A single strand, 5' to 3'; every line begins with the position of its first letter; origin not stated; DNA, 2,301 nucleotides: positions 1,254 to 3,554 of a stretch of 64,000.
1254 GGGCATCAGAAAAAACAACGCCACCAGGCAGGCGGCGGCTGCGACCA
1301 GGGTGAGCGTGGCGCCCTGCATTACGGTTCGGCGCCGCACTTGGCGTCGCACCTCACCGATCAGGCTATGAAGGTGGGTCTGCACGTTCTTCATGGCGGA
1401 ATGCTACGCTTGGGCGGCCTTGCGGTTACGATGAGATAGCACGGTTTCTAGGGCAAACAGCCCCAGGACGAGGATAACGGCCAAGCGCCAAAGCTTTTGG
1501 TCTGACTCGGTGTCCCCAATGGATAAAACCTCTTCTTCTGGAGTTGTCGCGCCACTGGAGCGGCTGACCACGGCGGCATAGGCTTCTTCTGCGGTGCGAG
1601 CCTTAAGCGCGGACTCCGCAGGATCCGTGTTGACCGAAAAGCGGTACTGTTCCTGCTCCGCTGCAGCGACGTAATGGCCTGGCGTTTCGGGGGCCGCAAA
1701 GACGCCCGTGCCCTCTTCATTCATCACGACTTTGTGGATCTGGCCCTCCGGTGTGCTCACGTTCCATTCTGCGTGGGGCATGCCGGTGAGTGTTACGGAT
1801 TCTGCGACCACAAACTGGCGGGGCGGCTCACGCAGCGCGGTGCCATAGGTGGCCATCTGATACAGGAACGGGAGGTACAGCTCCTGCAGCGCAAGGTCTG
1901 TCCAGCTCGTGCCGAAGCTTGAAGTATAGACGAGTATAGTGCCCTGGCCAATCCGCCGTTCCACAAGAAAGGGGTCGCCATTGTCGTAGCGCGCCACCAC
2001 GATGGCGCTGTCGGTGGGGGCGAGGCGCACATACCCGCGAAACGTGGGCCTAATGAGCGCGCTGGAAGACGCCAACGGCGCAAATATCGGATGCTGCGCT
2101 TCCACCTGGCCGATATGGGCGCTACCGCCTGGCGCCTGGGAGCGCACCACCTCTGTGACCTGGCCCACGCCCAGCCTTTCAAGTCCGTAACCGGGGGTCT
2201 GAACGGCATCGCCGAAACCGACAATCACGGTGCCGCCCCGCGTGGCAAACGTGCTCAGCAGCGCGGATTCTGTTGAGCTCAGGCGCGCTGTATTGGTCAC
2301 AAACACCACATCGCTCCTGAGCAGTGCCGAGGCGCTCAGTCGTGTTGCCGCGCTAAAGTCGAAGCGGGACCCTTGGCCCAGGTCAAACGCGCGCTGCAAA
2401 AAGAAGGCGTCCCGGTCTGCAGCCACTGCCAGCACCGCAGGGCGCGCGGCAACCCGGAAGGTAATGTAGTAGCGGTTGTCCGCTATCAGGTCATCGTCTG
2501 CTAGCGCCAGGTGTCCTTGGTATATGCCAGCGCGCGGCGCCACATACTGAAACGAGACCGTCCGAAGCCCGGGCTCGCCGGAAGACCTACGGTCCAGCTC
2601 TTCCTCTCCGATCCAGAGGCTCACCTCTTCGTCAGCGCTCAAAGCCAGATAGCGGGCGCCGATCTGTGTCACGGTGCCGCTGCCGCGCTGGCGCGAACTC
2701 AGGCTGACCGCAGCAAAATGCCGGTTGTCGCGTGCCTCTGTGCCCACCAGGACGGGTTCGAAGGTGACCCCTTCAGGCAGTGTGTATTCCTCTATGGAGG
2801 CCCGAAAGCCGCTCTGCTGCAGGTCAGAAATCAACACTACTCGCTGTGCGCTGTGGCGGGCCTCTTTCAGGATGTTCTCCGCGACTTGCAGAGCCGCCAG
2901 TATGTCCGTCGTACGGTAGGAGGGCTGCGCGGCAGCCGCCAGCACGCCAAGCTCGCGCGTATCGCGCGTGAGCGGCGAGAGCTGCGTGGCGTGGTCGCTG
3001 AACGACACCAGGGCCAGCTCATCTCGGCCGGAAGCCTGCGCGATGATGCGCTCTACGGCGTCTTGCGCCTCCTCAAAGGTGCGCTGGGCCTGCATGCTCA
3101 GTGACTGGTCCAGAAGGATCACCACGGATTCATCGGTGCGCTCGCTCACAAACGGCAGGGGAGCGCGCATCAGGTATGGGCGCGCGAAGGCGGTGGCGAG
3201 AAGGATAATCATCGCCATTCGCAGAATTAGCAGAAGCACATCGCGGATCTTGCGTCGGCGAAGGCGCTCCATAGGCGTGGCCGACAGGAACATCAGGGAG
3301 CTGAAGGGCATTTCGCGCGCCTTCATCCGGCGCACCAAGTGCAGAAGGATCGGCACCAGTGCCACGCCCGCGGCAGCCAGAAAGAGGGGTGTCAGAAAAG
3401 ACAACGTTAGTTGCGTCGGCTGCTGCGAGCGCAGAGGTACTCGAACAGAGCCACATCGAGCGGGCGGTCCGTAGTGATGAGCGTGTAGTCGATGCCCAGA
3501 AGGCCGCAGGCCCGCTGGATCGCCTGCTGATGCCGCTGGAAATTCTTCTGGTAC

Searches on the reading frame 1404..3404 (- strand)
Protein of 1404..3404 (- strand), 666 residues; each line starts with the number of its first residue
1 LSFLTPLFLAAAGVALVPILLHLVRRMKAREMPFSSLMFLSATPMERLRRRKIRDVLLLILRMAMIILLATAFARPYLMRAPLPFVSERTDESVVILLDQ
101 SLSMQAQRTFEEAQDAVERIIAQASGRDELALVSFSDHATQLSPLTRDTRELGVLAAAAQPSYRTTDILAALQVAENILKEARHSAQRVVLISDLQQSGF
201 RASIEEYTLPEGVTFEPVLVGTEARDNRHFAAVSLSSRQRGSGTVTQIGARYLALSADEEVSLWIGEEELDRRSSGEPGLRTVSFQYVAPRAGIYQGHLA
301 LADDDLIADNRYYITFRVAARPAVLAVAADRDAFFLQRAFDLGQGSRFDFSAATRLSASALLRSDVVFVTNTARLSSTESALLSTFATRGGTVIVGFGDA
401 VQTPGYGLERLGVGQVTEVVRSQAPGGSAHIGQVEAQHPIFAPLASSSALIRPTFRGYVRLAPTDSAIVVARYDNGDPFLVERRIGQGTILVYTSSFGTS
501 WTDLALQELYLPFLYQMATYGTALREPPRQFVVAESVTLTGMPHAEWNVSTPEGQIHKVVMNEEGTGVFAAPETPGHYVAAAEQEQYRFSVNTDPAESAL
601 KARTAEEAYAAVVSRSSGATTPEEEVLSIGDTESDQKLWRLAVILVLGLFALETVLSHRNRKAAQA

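Call 52: search_protein_families(library=pfam, proteins=[window:1404-3404:-])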
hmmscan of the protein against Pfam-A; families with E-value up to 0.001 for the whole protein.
window:1404-3404:- (666 aa): 5 families
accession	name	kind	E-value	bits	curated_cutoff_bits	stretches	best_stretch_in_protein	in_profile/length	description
PF13519.12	VWA_2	-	3.6e-18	66.6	27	1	94-194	1-105/107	von Willebrand factor type A domain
PF07584.16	BatA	-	2.5e-16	60.3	25.9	1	1-76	1-77/77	Aerotolerance regulator N-terminal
PF00092.34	VWA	-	2.2e-09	38.2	23.8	1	94-197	2-115/174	von Willebrand factor type A domain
PF07090.17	GATase1_like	-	2e-05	24.8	27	1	421-505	147-227/247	Putative glutamine amidotransferase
PF05762.20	VWA_CoxE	-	0.00034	20.5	26.4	1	88-202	53-166/222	VWA domain containing CoxE-like protein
